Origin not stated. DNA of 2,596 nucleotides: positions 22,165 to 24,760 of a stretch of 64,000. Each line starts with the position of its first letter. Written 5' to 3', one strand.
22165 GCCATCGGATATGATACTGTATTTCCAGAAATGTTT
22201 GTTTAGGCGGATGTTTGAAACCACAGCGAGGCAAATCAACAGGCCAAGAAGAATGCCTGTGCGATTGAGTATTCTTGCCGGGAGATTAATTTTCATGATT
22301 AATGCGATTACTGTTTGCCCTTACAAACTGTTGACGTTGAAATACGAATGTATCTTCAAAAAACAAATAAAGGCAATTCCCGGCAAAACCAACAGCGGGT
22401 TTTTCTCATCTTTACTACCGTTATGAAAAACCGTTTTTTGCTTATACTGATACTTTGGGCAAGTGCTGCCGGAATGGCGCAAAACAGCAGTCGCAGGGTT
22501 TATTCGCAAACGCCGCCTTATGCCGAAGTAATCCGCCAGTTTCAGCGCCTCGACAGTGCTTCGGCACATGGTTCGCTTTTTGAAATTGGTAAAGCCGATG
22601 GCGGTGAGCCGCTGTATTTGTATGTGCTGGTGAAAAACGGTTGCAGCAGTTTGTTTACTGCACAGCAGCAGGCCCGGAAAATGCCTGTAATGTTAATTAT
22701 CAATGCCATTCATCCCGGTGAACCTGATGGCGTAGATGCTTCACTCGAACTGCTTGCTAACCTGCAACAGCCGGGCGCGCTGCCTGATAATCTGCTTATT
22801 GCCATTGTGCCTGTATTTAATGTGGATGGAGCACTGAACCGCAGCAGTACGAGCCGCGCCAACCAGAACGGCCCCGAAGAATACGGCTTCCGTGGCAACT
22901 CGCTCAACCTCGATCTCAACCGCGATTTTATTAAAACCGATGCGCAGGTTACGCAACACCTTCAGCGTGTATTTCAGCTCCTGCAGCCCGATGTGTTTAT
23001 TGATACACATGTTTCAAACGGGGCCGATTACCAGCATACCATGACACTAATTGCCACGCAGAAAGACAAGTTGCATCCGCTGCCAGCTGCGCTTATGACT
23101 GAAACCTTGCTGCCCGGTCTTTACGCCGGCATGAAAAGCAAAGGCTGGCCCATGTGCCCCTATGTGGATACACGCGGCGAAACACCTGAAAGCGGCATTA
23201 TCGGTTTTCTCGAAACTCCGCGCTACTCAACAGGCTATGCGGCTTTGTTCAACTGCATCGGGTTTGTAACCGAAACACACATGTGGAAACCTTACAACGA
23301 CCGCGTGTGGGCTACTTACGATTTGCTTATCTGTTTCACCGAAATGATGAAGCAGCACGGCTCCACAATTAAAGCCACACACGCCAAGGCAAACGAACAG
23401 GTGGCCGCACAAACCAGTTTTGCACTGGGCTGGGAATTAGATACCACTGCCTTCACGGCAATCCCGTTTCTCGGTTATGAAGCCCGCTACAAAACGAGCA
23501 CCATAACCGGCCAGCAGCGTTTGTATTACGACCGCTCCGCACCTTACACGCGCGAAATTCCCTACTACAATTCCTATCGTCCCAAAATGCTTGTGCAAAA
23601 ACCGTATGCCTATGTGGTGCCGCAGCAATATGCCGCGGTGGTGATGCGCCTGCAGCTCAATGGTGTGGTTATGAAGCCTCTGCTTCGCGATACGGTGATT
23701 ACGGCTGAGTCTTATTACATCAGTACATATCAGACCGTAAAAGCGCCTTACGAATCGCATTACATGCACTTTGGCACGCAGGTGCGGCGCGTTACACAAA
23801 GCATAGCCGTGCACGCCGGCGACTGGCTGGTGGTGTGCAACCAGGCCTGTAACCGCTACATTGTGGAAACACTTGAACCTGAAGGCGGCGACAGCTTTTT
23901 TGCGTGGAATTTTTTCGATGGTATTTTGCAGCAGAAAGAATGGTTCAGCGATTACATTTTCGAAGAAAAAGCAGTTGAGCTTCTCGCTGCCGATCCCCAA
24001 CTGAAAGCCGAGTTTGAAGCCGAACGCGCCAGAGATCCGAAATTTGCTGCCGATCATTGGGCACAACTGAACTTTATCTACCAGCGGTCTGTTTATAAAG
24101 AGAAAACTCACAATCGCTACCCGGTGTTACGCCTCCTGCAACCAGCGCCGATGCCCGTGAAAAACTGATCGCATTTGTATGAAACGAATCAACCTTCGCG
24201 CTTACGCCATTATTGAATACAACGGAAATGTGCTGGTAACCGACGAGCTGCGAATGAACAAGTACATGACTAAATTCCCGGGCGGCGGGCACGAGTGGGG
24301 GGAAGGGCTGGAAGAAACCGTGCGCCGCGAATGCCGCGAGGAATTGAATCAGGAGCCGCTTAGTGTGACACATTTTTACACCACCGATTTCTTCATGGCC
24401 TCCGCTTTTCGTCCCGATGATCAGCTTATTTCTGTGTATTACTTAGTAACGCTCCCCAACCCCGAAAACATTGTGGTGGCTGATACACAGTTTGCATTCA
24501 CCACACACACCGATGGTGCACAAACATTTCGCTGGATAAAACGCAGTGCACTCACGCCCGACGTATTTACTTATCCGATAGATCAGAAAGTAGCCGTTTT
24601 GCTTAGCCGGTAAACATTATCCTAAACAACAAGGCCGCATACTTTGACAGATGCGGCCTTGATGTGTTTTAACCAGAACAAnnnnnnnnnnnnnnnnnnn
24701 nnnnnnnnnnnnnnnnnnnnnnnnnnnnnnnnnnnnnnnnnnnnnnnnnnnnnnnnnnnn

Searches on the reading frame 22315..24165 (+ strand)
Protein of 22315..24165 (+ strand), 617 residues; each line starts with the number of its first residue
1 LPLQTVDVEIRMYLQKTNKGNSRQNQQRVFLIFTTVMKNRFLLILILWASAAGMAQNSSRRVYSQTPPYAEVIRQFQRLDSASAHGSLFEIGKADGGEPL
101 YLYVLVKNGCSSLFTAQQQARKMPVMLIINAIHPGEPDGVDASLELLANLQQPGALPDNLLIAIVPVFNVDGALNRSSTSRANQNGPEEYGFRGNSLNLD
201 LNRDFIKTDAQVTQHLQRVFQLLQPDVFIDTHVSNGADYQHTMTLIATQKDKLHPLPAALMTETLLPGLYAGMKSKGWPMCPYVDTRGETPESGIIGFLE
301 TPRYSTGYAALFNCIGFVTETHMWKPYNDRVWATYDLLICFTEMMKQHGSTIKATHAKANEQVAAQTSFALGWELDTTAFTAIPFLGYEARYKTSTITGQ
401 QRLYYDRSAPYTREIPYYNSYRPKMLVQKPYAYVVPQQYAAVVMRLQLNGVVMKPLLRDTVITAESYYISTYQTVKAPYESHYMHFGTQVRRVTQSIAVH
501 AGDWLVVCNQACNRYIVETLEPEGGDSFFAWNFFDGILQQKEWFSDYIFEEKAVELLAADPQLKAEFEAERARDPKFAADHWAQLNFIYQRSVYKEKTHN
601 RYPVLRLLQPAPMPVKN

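Call 51: search_protein_families(library=pfam, proteins=[window:22315-24165:+], max_evalue=0.01)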
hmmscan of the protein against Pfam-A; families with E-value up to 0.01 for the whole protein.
window:22315-24165:+ (617 aa): 1 family
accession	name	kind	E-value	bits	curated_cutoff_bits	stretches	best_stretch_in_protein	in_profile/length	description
PF00246.29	Peptidase_M14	-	5.8e-07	29.8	21.6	1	87-208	17-136/286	Zinc carboxypeptidase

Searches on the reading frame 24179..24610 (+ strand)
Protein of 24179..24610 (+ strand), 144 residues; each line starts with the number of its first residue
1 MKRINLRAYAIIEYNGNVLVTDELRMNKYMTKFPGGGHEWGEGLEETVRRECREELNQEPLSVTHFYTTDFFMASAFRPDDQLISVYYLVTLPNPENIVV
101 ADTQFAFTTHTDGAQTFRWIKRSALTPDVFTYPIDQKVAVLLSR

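Call 9: search_protein_families(library=pfam, proteins=[window:24179-24610:+], max_evalue=0.01)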
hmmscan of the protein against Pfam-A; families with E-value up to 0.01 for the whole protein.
window:24179-24610:+ (144 aa): 1 family
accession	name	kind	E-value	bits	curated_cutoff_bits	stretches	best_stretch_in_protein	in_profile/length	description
PF00293.34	NUDIX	-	3.8e-12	46.8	21.1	1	7-123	4-116/134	NUDIX domain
